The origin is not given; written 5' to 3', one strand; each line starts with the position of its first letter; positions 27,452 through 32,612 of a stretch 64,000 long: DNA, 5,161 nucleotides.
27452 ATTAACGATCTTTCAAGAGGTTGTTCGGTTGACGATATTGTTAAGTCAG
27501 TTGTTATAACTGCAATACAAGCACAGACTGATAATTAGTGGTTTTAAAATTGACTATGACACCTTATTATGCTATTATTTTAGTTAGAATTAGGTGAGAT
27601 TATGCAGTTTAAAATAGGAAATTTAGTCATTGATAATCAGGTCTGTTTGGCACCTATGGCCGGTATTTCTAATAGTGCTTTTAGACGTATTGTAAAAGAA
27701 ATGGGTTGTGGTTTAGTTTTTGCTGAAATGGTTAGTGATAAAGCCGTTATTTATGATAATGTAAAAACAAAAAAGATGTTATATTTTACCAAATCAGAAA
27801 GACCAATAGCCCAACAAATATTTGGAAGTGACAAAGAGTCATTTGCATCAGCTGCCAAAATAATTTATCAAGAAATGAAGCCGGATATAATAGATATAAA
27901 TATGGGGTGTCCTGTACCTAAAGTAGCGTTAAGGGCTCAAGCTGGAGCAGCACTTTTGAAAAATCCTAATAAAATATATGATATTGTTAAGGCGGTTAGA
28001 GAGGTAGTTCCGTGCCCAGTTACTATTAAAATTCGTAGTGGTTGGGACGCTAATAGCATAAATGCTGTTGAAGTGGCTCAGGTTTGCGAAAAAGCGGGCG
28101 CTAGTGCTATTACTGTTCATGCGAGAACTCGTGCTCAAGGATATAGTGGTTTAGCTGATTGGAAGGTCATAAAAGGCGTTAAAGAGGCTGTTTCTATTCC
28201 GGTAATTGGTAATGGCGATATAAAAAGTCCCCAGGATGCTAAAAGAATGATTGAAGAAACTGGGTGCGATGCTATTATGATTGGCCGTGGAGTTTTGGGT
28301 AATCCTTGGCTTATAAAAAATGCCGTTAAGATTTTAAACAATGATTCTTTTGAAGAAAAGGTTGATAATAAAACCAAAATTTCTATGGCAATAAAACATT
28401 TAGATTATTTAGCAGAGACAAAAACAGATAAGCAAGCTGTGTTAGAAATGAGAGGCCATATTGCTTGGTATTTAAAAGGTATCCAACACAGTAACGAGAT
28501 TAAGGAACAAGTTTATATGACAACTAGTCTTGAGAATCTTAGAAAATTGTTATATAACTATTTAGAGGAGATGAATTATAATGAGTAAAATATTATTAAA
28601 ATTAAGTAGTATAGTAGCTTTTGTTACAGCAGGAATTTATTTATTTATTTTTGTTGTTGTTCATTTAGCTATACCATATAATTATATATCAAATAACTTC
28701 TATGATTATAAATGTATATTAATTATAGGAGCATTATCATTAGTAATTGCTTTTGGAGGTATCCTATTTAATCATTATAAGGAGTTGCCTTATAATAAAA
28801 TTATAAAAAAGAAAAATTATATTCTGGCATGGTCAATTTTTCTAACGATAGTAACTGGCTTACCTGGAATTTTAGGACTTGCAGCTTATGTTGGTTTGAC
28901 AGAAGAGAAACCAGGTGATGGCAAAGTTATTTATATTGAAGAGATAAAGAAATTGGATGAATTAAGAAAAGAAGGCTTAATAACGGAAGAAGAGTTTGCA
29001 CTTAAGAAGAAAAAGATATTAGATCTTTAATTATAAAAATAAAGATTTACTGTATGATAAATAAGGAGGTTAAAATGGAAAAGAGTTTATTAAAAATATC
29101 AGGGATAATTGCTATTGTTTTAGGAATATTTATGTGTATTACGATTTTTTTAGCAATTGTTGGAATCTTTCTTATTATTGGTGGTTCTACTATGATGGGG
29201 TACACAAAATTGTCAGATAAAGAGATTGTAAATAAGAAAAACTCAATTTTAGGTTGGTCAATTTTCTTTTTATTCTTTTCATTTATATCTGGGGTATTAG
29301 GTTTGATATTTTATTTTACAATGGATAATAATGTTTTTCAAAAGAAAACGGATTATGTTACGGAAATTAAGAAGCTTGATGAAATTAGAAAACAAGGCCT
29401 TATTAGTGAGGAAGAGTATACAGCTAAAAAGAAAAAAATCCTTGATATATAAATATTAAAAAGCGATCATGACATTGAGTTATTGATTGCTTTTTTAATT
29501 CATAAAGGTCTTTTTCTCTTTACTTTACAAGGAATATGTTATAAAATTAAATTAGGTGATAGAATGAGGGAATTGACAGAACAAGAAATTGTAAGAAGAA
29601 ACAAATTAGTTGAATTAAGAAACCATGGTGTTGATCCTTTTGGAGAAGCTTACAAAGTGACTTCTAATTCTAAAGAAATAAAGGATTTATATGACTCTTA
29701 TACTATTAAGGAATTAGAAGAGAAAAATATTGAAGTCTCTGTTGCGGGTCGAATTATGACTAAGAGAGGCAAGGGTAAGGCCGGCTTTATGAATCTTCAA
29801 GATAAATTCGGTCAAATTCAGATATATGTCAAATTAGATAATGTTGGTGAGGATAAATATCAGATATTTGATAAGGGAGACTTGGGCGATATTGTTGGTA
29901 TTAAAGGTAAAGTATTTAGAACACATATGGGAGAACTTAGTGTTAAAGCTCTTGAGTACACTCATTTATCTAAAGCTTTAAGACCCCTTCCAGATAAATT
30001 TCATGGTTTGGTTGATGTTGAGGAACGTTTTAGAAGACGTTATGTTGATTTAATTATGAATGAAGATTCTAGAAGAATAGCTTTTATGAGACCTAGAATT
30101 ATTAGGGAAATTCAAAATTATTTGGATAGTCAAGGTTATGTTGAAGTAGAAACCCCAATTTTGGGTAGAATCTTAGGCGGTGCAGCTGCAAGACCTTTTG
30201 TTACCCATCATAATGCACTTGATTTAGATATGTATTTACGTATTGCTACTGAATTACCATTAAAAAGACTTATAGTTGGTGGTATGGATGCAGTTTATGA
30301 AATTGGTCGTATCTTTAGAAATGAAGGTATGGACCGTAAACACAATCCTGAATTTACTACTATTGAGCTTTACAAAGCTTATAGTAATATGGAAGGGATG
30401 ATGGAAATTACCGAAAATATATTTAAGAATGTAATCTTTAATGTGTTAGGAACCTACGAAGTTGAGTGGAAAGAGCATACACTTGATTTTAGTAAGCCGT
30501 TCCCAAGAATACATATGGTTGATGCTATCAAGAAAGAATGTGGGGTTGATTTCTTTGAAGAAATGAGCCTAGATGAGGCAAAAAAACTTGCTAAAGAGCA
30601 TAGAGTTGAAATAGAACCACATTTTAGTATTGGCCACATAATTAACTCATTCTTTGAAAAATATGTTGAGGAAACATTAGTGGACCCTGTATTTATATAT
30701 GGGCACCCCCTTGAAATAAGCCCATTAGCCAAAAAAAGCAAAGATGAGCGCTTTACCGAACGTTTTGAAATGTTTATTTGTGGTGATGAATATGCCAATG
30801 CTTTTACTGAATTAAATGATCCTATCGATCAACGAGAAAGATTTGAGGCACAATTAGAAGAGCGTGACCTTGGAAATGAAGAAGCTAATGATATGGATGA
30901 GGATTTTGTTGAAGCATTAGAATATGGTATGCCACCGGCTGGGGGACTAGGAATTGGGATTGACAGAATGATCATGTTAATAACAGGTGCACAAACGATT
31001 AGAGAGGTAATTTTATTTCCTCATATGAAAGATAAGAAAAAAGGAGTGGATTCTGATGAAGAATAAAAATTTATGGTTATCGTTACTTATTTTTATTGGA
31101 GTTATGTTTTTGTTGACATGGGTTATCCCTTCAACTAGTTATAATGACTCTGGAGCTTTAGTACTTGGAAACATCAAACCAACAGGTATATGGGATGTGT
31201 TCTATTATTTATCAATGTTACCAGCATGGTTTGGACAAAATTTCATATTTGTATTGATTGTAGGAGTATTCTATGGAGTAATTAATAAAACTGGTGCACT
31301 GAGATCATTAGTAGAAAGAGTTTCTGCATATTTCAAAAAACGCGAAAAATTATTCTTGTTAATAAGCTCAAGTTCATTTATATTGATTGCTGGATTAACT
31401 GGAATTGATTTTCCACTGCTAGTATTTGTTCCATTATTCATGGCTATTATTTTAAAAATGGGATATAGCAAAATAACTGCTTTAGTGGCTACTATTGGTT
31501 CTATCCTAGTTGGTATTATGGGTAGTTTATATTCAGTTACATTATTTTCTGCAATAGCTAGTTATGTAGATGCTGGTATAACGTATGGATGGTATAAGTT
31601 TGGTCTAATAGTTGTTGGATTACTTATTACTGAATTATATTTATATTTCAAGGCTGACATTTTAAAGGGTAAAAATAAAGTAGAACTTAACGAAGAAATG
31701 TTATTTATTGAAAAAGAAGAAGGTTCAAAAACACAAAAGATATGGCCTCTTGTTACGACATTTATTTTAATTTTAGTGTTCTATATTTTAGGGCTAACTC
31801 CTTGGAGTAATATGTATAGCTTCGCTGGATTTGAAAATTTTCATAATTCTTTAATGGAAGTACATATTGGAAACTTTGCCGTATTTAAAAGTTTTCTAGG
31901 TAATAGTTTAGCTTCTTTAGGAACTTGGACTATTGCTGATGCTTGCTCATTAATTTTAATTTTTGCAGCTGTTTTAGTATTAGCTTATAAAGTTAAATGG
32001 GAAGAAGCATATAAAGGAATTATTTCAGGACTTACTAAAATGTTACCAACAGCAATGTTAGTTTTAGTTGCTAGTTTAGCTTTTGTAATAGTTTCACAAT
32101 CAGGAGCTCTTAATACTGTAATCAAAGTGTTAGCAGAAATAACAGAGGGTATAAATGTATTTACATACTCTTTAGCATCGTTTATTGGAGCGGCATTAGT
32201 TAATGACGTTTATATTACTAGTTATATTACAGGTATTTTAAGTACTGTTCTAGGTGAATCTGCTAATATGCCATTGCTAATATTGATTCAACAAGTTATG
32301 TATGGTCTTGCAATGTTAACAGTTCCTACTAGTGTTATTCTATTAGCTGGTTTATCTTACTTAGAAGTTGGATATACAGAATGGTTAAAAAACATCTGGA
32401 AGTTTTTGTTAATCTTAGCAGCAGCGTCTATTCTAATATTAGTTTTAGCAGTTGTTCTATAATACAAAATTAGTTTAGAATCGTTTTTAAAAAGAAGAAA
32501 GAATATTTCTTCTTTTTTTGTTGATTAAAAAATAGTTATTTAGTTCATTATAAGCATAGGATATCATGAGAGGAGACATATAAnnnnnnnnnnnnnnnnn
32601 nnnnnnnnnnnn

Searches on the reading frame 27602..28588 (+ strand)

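Call 72: search_protein_families(library=pfam, proteins=[window:27602-28588:+], max_evalue=0.001)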
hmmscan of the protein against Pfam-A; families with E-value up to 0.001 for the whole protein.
window:27602-28588:+ (328 aa): 6 families
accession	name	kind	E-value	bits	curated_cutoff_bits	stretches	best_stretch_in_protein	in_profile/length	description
PF01207.24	Dus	-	9.2e-94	314.5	20.4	1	16-311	2-296/311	Dihydrouridine synthase (Dus)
PF00977.27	His_biosynth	-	1.3e-09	38.3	23.6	2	116-229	103-220/228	Histidine biosynthesis protein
PF01680.23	SOR_SNZ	-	2.3e-06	28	27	1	154-225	21-96/207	SOR/SNZ family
PF01180.27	DHO_dh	-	7.5e-06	25.8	27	0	64-242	92-284/291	Dihydroorotate dehydrogenase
PF00724.26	Oxidored_FMN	-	0.00012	21.9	27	1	167-244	258-338/342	NADH:flavin oxidoreductase / NADH oxidase family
PF13378.12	MR_MLE_C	-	0.00064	19.9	29.4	0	121-227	26-125/219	Enolase C-terminal domain-like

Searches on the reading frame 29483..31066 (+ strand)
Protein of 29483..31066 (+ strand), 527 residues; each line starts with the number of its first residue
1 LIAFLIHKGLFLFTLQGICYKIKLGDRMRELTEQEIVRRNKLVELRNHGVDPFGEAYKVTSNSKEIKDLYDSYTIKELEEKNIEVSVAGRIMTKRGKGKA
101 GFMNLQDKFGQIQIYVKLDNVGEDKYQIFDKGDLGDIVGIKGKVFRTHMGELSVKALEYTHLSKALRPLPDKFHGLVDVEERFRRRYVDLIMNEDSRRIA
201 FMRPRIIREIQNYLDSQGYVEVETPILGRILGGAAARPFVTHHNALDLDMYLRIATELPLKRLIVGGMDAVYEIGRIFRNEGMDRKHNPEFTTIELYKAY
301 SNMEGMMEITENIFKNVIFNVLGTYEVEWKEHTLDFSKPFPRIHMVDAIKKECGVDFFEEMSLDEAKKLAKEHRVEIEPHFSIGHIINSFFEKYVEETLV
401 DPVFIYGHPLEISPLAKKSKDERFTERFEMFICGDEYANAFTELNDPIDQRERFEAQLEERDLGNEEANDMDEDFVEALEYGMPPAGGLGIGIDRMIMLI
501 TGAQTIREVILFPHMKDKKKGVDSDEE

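Call 37: search_protein_families(library=pfam, proteins=[window:29483-31066:+], max_evalue=0.0001)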
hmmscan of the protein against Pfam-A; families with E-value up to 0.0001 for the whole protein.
window:29483-31066:+ (527 aa): 3 families
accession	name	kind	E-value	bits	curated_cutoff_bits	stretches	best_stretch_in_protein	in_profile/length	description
PF00152.25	tRNA-synt_2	-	2.8e-87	293.1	25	1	179-516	2-308/308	tRNA synthetases class II (D, K and N)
PF01336.31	tRNA_anti-codon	-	4.4e-16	59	27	1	85-161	1-74/75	OB-fold nucleic acid binding domain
PF01409.25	tRNA-synt_2d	-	2.2e-07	31.1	19.8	0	273-339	107-172/246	tRNA synthetases class II core domain (F)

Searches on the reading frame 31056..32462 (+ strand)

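Call 37: search_protein_families(library=pfam, proteins=[window:31056-32462:+], max_evalue=0.0001)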
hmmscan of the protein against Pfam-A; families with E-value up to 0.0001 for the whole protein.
window:31056-32462:+ (468 aa): 1 family
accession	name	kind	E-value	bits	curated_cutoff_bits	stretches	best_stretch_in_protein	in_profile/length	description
PF03606.21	DcuC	-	5.7e-20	71.7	23.1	1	63-466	79-460/461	C4-dicarboxylate anaerobic carrier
